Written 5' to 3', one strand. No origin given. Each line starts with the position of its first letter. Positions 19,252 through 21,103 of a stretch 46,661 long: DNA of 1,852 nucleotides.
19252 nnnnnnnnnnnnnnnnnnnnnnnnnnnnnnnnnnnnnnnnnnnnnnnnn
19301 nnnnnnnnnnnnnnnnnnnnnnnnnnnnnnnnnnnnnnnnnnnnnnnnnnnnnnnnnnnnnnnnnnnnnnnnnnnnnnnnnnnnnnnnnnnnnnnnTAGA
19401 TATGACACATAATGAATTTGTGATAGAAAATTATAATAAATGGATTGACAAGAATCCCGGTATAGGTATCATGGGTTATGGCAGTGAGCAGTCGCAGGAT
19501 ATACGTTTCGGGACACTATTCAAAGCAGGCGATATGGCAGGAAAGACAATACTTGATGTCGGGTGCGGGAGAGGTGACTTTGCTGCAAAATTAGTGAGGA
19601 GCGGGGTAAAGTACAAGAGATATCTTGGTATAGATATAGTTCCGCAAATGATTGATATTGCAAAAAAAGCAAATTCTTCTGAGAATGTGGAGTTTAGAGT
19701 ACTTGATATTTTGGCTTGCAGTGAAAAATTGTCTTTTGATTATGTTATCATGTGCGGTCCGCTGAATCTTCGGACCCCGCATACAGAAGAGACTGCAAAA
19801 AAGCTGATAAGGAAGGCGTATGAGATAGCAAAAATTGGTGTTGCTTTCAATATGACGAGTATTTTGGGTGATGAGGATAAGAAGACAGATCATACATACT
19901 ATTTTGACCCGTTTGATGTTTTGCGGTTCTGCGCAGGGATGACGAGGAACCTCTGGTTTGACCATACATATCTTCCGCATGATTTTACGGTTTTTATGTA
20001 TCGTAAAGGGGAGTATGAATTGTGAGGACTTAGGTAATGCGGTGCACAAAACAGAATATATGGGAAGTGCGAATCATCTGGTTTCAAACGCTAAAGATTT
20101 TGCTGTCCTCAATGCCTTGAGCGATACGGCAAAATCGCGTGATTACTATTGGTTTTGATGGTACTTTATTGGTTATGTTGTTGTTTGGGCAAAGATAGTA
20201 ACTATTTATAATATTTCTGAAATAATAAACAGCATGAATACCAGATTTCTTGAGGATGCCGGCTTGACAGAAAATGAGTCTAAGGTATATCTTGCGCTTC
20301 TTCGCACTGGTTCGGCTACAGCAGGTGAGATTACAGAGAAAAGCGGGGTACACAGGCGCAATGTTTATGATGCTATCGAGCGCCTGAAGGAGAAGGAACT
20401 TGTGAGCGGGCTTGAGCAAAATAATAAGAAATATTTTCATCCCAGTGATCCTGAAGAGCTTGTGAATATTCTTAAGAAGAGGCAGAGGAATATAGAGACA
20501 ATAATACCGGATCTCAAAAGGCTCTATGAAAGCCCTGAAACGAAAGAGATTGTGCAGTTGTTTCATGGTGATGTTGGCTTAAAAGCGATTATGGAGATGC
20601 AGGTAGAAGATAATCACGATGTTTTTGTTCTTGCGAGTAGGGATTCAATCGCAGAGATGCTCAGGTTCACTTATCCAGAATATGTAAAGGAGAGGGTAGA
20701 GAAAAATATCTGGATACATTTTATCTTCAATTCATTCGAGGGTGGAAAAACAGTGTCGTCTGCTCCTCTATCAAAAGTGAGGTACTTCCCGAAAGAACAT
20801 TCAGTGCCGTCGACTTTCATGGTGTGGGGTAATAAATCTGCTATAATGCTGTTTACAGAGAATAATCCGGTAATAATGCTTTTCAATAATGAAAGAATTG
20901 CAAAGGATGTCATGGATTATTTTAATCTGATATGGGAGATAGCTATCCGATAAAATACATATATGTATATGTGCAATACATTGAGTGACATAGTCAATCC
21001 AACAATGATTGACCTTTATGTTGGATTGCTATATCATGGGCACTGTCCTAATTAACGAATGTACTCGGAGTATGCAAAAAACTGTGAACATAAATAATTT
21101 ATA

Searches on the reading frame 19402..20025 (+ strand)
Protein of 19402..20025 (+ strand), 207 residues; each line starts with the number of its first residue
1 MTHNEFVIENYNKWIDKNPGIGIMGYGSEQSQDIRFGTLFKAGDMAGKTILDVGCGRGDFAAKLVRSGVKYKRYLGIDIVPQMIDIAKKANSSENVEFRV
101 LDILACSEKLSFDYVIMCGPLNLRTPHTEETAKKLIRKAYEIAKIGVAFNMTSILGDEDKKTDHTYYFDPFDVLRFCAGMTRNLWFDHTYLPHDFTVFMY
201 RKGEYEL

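Call 3: search_protein_families(library=pfam, proteins=[window:19402-20025:+], max_evalue=0.01)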
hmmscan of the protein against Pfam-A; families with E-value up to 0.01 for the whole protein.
window:19402-20025:+ (207 aa): 10 families
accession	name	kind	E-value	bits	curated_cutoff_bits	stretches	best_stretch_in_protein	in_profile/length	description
PF13847.12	Methyltransf_31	-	1.3e-14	54.5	27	1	46-155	3-113/145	Methyltransferase domain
PF13649.12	Methyltransf_25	-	1.4e-14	55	27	1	50-136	1-90/97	Methyltransferase domain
PF08242.18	Methyltransf_12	-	2.9e-10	41.2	30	1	51-144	1-93/98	Methyltransferase domain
PF08241.18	Methyltransf_11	-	6.8e-10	39.9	21.2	1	51-140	1-84/95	Methyltransferase domain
PF05175.20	MTS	-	2e-07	31.3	23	1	46-142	31-129/170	Methyltransferase small domain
PF13489.12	Methyltransf_23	-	3.3e-07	30.6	27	1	44-117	20-87/164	Methyltransferase domain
PF01209.24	Ubie_methyltran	-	8.7e-07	29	20.1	1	43-113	44-113/233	ubiE/COQ5 methyltransferase family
PF01728.25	FtsJ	-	0.00018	22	24.1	1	44-125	20-105/181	FtsJ-like methyltransferase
PF08003.17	Methyltransf_9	-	0.0031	17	23.8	1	43-124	112-195/315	Protein of unknown function (DUF1698)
PF06325.19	PrmA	-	0.0085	16.1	22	0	45-100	160-213/296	Ribosomal protein L11 methyltransferase (PrmA)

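Call 4: search_protein_families(library=ncbifam, proteins=[window:19402-20025:+], max_evalue=0.01)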
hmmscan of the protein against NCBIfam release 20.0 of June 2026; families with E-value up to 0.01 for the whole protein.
window:19402-20025:+ (207 aa): 40 families (the best 25 are shown)
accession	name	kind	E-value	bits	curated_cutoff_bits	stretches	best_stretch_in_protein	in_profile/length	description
TIGR02021.1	BchM-ChlM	equivalog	7.3e-12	45.2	158.9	1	33-117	42-124/218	magnesium protoporphyrin IX methyltransferase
NF043040.1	corrin_prot_MT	hypoth_equivalog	1.3e-09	37.8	180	1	46-118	41-117/216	corrinoid protein-associated methyltransferase CpaM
TIGR01983.1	UbiG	equivalog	5e-09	35.8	102.95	1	43-118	46-123/228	bifunctional 2-polyprenyl-6-hydroxyphenol methylase/3-demethylubiquinol 3-O-methyltransferase UbiG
TIGR01934.1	MenG_MenH_UbiE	subfamily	5.8e-08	32.3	158.35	1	43-115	36-110/223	ubiquinone/menaquinone biosynthesis methyltransferase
NF001244.0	PRK00216.1-5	equivalog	6.2e-08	32.2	216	1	43-105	45-111/236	bifunctional demethylmenaquinone methyltransferase/2-methoxy-6-polyprenyl-1,4-benzoquinol methylase UbiE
NF041536.1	ArsM_DUF2284_UU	exception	7.2e-08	31.2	575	1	43-137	72-170/459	arsenite methyltransferase/DUF2284 domain selenoprotein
TIGR04290.1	meth_Rta_06860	hypoth_equivalog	1e-07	31.6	300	1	43-170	46-170/226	TIGR04290 family methyltransferase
TIGR02072.1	BioC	equivalog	1.1e-07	32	184.95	1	46-116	34-102/244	malonyl-ACP O-methyltransferase BioC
NF045825.1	FAmtase_mtf2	equivalog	1.6e-06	27.5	400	1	43-102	55-113/248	fatty-acid O-methyltransferase Mtf2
NF047649.1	MTase_UXPK_star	exception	2.3e-06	26.8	460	1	40-126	70-161/283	methyltransferase/UXPK-star double selenoprotein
NF041650.1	nod_mtase_NodS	equivalog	5e-06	26.3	300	1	49-118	41-108/190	nodulation methyltransferase NodS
NF004851.0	PRK06202.1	equivalog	7.1e-06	25.6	243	1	48-117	62-135/237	hypothetical protein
NF000466.2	16S_rRNA_Rmt_gen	equivalog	9.1e-06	25.2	250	1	47-156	108-216/254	Rmt family 16S rRNA (guanine(1405)-N(7))-methyltransferase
NF041537.1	ArsM_AhpD_UU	exception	1.8e-05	23.7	510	1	40-146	69-175/345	arsenite methyltransferase/AhpD domain selenoprotein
NF001080.0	PRK00121.2-2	equivalog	2e-05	23.9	132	1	49-106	49-108/224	tRNA (guanosine(46)-N7)-methyltransferase TrmB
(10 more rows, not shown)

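Call 33: search_solved_structures(query=window:19402-20025:+, max_evalue=0.01)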
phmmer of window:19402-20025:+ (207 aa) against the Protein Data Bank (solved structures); distinct sequences matched with E-value up to 0.01: 18.
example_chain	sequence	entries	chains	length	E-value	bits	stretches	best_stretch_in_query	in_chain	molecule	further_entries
8rdl_A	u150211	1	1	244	6e-09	39.1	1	26-114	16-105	ToxA protein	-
5jdy_A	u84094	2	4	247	8.6e-08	35.3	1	33-119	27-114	Methyl transferase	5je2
5jdz_A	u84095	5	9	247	8.6e-08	35.3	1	33-119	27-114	Methyl transferase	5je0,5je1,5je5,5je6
5je3_A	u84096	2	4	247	8.6e-08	35.3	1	33-119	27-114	Methyl transferase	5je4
9rfr_A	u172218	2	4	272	0.0001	25.3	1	39-145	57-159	Ubiquinone biosynthesis O-methyltransferase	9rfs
6mro_A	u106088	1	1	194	0.00015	24.8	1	35-150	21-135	methyl transferase from Methanosarcina acetivorans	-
8gdu_A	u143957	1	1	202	0.00037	23.5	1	35-125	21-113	Methyltransferase domain-containing protein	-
9w6x_A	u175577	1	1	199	0.00077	22.4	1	35-107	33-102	YtkW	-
8zsa_A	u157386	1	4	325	0.00083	22.3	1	49-104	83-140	4VPMT2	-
1wzn_A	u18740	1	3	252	0.0016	21.4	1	47-149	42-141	SAM-dependent methyltransferase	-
4kdr_A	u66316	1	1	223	0.0027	20.6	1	34-89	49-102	3-demethylubiquinone-9 3-methyltransferase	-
5dpm_A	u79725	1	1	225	0.0028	20.6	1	34-89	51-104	Ubiquinone biosynthesis O-methyltransferase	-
4kdc_A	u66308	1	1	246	0.0033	20.3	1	34-88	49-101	3-demethylubiquinone-9 3-methyltransferase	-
3cgg_A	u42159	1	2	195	0.0034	20.3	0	42-118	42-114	SAM-dependent methyltransferase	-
4p99_A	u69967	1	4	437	0.004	20.1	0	9-55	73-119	MpAFP_RII tetra-tandemer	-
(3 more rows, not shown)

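Call 60: find_homologous_proteins(query=window:19402-20025:+, max_evalue=1e-8)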
Query window:19402-20025:+ (207 aa): 260 proteins with E <= 1e-8 among 427 candidates; the best 120 are listed.
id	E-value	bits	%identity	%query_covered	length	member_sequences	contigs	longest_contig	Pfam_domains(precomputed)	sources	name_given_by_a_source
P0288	4.9e-139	479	100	100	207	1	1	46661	PF13847.13,PF13489.13,PF05175.21,PF13649.13,PF01209.25,PF08241.19,PF08242.19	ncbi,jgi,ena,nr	ncbi:MAG: hypothetical protein DRN71_00080 [Candidatus Nanohalarchaeota archaeon]|nr:MAG: hypothetic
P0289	1.6e-122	425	86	100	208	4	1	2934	PF13847.13,PF13489.13,PF05175.21,PF13649.13,PF01209.25,PF08241.19,PF08242.19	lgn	-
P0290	3.0e-114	398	82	100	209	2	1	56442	PF13847.13,PF13489.13,PF05175.21,PF13649.13,PF01209.25,PF08241.19,PF08242.19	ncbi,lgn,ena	-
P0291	1.7e-110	386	78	100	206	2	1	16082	PF13847.13,PF13489.13,PF05175.21,PF13649.13,PF08241.19,PF08242.19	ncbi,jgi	-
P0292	2.9e-110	385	80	98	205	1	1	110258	PF13847.13,PF13489.13,PF05175.21,PF13649.13,PF08241.19,PF08242.19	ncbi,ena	-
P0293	1.1e-107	376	76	100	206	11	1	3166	PF13847.13,PF13489.13,PF05175.21,PF13649.13,PF01728.26,PF08241.19,PF08242.19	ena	-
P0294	1.1e-87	311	63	100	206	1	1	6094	PF13847.13,PF13489.13,PF05175.21,PF13649.13,PF08241.19,PF08242.19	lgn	-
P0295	1.6e-87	311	64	100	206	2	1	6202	PF13847.13,PF13489.13,PF13649.13,PF01728.26,PF08241.19,PF08242.19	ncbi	-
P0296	6.0e-87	309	65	100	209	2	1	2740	PF13847.13,PF13489.13,PF05175.21,PF13649.13,PF08241.19,PF08242.19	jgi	-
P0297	3.7e-84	300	64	98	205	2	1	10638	PF13847.13,PF13489.13,PF13649.13,PF08241.19,PF08242.19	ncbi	ncbi:MAG: class I SAM-dependent methyltransferase [archaeon]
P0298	5.0e-38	149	44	95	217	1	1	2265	PF13847.13,PF08003.18,PF13649.13,PF08241.19,PF08242.19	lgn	-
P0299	3.7e-36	143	43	86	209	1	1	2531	PF13847.13,PF13489.13,PF05175.21,PF13649.13,PF08241.19,PF08242.19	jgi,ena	-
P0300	1.1e-34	138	43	93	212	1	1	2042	PF13847.13,PF13489.13,PF13649.13,PF03291.23,PF08241.19,PF08242.19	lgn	-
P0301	1.1e-33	135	41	97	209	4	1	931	PF13847.13,PF13489.13,PF13649.13,PF08241.19,PF08242.19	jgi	jgi:SAM-dependent methyltransferase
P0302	2.5e-33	134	42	87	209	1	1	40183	PF13847.13,PF13489.13,PF05175.21,PF13649.13,PF01728.26,PF08241.19,PF08242.19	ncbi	-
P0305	1.7e-31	128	41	89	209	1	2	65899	PF13847.13,PF13489.13,PF05175.21,PF13649.13,PF01728.26,PF08241.19,PF08242.19,PF05401.17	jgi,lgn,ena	-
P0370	3.5e-24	104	33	94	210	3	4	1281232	PF07021.19,PF13847.13,PF13489.13,PF13649.13,PF08241.19,PF08242.19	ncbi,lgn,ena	ncbi:AdoMet_MTases domain containing protein [Candidatus Methylopumilus planktonicus]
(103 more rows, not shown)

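Call 61: find_encoding_contigs(protein=P0305, flank=5000, max_places=1)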
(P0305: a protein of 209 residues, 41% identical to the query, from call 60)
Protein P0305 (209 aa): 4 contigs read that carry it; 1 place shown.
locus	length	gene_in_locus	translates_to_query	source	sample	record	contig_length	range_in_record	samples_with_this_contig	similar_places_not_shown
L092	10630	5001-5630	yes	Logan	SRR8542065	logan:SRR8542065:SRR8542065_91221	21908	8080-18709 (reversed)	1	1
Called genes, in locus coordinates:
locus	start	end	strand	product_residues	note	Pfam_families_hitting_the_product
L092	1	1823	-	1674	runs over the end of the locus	?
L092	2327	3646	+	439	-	PF03446:NAD_binding_2 (weak), PF03721:UDPG_MGDP_dh_N, PF00984:UDPG_MGDP_dh, PF03720:UDPG_MGDP_dh_C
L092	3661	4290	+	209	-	PF02585:PIG-L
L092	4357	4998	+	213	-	PF08889:WbqC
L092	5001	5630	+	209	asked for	PF05401:NodS (weak), PF01728:FtsJ (weak), PF13489:Methyltransf_23, PF05175:MTS, PF13649:Methyltransf_25, PF13847:Methyltransf_31, PF08241:Methyltransf_11, PF08242:Methyltransf_12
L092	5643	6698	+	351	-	PF01408:GFO_IDH_MocA, PF03447:NAD_binding_3 (weak), PF02894:GFO_IDH_MocA_C, PF22725:GFO_IDH_MocA_C3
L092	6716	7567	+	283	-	PF02522:Antibiotic_NAT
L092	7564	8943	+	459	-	PF23019:DUF7033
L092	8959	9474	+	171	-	PF25084:LbH_EIF2B (weak), PF25247:LbH_GLGC (faint), PF00132:Hexapep, PF25087:GMPPB_C (weak), PF00132:Hexapep, PF14602:Hexapep_2 (weak)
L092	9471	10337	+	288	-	PF00483:NTP_transferase, PF12804:NTP_transf_3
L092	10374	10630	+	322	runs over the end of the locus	PF00106:adh_short (faint), PF01073:3Beta_HSD, PF01370:Epimerase, PF02719:Polysacc_synt_2, PF04321:RmlD_sub_bind, PF07993:NAD_binding_4, PF16363:GDP_Man_Dehyd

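Call 62: find_encoding_contigs(protein=P0370, flank=5000, max_places=1)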
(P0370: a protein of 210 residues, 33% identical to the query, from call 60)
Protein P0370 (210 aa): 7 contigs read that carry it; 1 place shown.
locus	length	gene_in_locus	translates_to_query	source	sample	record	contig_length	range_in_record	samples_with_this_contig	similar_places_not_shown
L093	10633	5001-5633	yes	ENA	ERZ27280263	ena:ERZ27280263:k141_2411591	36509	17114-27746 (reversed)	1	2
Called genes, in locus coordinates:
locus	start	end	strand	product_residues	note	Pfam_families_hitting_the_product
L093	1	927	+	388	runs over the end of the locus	PF00155:Aminotran_1_2 (weak), PF01041:DegT_DnrJ_EryC1, PF01212:Beta_elim_lyase (weak)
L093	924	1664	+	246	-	PF02348:CTP_transf_3, PF12804:NTP_transf_3 (weak)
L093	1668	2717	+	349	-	PF03102:NeuB, PF08666:SAF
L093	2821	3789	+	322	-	-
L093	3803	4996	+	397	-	PF01071:GARS_A, PF02222:ATP-grasp (weak), PF02655:ATP-grasp_3 (faint), PF02786:CPSase_L_D2, PF07478:Dala_Dala_lig_C (weak), PF13535:ATP-grasp_4, PF18603:LAL_C2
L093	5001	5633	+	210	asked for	PF13489:Methyltransf_23, PF07021:MetW (weak), PF13649:Methyltransf_25, PF13847:Methyltransf_31, PF08241:Methyltransf_11, PF08242:Methyltransf_12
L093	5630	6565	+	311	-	-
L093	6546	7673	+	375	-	PF01041:DegT_DnrJ_EryC1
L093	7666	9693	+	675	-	PF00682:HMGL-like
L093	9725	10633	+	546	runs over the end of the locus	PF27878:PFTS_polysacc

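Call 63: find_encoding_contigs(protein=P0302, flank=5000, max_places=1)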
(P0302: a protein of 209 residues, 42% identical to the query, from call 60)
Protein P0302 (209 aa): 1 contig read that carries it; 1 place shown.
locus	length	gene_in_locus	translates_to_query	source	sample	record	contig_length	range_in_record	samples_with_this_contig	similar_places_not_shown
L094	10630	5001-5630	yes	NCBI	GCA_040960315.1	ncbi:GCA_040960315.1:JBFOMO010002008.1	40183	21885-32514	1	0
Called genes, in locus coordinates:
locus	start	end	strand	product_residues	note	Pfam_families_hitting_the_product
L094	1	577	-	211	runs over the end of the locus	PF25084:LbH_EIF2B (weak), PF00132:Hexapep, PF25087:GMPPB_C (weak), PF14602:Hexapep_2 (weak), PF00132:Hexapep (weak)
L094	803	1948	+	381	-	PF13439:Glyco_transf_4, PF13579:Glyco_trans_4_4, PF20706:GT4-conflict (faint), PF00534:Glycos_transf_1, PF13692:Glyco_trans_1_4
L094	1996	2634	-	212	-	PF02585:PIG-L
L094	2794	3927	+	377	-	PF13439:Glyco_transf_4 (weak)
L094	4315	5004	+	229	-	PF08889:WbqC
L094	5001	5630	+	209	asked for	PF01728:FtsJ (weak), PF13489:Methyltransf_23, PF05175:MTS, PF13649:Methyltransf_25, PF13847:Methyltransf_31, PF08241:Methyltransf_11, PF08242:Methyltransf_12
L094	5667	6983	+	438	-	PF13692:Glyco_trans_1_4, PF00534:Glycos_transf_1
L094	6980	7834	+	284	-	PF13489:Methyltransf_23, PF01209:Ubie_methyltran (weak), PF08241:Methyltransf_11, PF08242:Methyltransf_12, PF13649:Methyltransf_25, PF13847:Methyltransf_31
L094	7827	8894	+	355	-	PF13527:Acetyltransf_9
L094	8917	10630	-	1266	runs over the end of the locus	PF01436:NHL (weak)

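Call 67: search_solved_structures(query=L092:4357-4998:+, max_evalue=1)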
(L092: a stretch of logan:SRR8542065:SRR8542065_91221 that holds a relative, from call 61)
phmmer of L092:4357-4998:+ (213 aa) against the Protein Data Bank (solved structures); distinct sequences matched with E-value up to 1: 2.
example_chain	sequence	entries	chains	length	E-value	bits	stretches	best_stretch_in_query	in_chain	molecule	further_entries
7c8f_A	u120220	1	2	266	0.088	15.7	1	40-114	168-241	H127A/Y244A mutant of alginate lyase AlyC3 in complex with dimannuronate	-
7c8g_A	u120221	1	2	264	0.14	15.1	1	40-110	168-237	Alginate lyase AlyC3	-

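Call 77: predict_structure(alignment_id=A3)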
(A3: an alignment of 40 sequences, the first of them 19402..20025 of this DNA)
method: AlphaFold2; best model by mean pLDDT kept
length: 207 residues; sequences in the alignment: 40
mean_pLDDT: 93.1   pTM: 0.91
mean pLDDT of the five models: 93.1, 92.9, 92.8, 92.7, 91.8
residues with pLDDT >= 90: 173; 70-90: 28; 50-70: 6; < 50: 0
segments of 3 or more residues with pLDDT < 50: none
pLDDT, mean of each block of 10 residues (from residue 1): 90 89 80 94 96 96 94 98 96 94 95 95 93 98 98 93 93 98 96 96 67
secondary structure, 60 per line:
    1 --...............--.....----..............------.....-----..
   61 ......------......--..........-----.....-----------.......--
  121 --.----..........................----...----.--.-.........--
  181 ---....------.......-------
elements in order: H3-17 H20-24 H29-42 E49-53 H59-66 E73-78 H81-90 E96-100 E112-118 H128-142 E143-153 H170-178 E184-187 E194-200

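Call 79: fold_search(model_id=the predicted structure, library=pdb)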
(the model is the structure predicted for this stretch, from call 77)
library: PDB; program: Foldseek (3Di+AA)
matches with E <= 10: 1981; with E <= 0.001: 1267
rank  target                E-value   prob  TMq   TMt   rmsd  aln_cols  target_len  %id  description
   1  8rdl                  1.9e-11  1.00  0.67  0.67   3.4       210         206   17  Xenorhabdin methyltransferase XrdM with SAH (released 2024-10-16)
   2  5je3_B                4.0e-11  1.00  0.69  0.65   2.9       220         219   16  Crystal structure of Burkholderia glumae ToxA Y7A mutant with bound S-adenosylhomocysteine (SAH) (released 2016-05-04)
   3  4qdj                  4.0e-11  1.00  0.69  0.69   4.5       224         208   16  Crystal structure of magnesium protoporphyrin IX methyltransferase (ChlM) from Synechocystis PCC 6803 with bound SAM (released 2014-08-06)
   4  4qdk_A                5.1e-11  1.00  0.68  0.65   5.3       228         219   17  Crystal structure of magnesium protoporphyrin IX methyltransferase (ChlM) from Synechocystis PCC 6803 with bound SAH (released 2014-08-06)
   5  4qdk_B                7.9e-11  1.00  0.69  0.66   4.8       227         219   15  Crystal structure of magnesium protoporphyrin IX methyltransferase (ChlM) from Synechocystis PCC 6803 with bound SAH (released 2014-08-06)
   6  3g5l_B                1.5e-10  1.00  0.64  0.63   4.7       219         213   15  Crystal structure of putative S-adenosylmethionine dependent methyltransferase from Listeria monocytogenes (released 2009-02-17)
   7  5je4_A                2.0e-10  1.00  0.67  0.62   3.4       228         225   17  Crystal structure of Burkholderia glumae ToxA Y7A mutant with bound S-adenosylhomocysteine (SAH) (released 2016-05-04)
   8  3g5l_A                2.3e-10  1.00  0.62  0.58   5.3       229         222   15  Crystal structure of putative S-adenosylmethionine dependent methyltransferase from Listeria monocytogenes (released 2009-02-17)
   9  3ou6_C                2.5e-10  1.00  0.65  0.64   4.7       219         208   15  DhpI-SAM complex (released 2010-10-27)
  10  5jdz_B                3.0e-10  1.00  0.66  0.63   3.1       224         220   17  Crystal structure of Burkholderia glumae ToxA with bound S-adenosylhomocysteine (SAH) (released 2016-05-04)
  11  3ou6_B                3.0e-10  1.00  0.67  0.65   5.8       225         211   16  DhpI-SAM complex (released 2010-10-27)
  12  3ou2                  3.4e-10  1.00  0.62  0.62   5.9       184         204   19  DhpI-SAH complex structure (released 2010-10-27)
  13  5jdz_A                5.3e-10  1.00  0.69  0.60   2.9       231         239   16  Crystal structure of Burkholderia glumae ToxA with bound S-adenosylhomocysteine (SAH) (released 2016-05-04)
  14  3bkw_B                5.3e-10  1.00  0.61  0.59   4.6       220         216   14  Crystal structure of S-adenosylmethionine dependent methyltransferase (NP_104914.1) from Mesorhizobium loti at 1.60 A  (released 2007-12-18)
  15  9ohl_C                6.4e-10  1.00  0.59  0.59   7.9       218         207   17  TRMT112-METTL5 bound to SAM and FWG-33B (released 2025-06-11)
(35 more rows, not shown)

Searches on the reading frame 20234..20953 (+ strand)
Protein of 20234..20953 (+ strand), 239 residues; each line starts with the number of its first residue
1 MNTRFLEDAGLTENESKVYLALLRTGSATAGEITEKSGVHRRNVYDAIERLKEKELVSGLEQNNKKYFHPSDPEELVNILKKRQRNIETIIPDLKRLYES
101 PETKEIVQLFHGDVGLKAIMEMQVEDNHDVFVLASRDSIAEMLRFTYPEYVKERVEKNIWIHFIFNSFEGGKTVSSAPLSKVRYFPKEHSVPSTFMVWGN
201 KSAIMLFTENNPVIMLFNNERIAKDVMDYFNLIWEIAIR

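Call 3: search_protein_families(library=pfam, proteins=[window:20234-20953:+], max_evalue=0.01)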
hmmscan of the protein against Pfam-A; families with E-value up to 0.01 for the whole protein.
window:20234-20953:+ (239 aa): 4 families
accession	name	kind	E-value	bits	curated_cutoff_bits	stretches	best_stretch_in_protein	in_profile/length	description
PF01978.25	TrmB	-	4.3e-18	65.4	25.6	1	6-74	1-68/68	Sugar-specific transcriptional regulator TrmB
PF02002.24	TFIIE_alpha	-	0.0033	17.7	22.9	1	13-90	13-95/105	TFIIE alpha subunit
PF13551.12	HTH_29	-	0.0042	17.6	28.1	0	20-60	5-45/64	Winged helix-turn helix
PF08279.18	HTH_11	-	0.0071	16.6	25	0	20-54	7-42/55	HTH domain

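Call 4: search_protein_families(library=ncbifam, proteins=[window:20234-20953:+], max_evalue=0.01)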
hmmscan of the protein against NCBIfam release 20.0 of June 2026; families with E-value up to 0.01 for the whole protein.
window:20234-20953:+ (239 aa): 10 families
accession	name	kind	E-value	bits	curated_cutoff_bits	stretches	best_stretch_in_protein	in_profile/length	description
NF047390.1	TransRegTrmBL1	equivalog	2.8e-11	43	650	1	6-157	10-155/341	HTH-type sugar sensing transcriptional regulator TrmBL1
NF040851.1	tran_reg_TrmB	equivalog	1.1e-09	37.9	600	1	5-94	10-95/338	HTH-type sugar-sensing transcriptional regulator TrmB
NF047392.1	TransRegTrmBHalo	equivalog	5.4e-09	35.5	500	1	10-125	17-129/349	HTH-type sugar sensing transcriptional regulator TrmB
NF053606.1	Sta1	subfamily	0.00017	21.6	80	1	10-75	17-88/100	Sta1 family transcriptional regulator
NF053756.1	MreA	equivalog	0.0011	18.7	100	1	5-67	9-71/110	MreA family transcriptional regulator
NF001070.0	PRK00118.1-6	equivalog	0.0037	17.5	117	1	13-85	20-90/110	putative DNA-binding protein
NF001068.0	PRK00118.1-4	equivalog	0.0044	17.6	125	1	2-65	10-71/113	putative DNA-binding protein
TIGR01884.1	cas_HTH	subfamily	0.006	16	60.2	0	8-66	137-195/202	CRISPR-associated CARF protein Csa3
NF003210.0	PRK04172.1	equivalog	0.0072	15.2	350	1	11-68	4-61/496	phenylalanine--tRNA ligase subunit alpha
NF033789.1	repress_SdpR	subfamily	0.0089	15.9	100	0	19-65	13-59/79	autorepressor SdpR family transcription factor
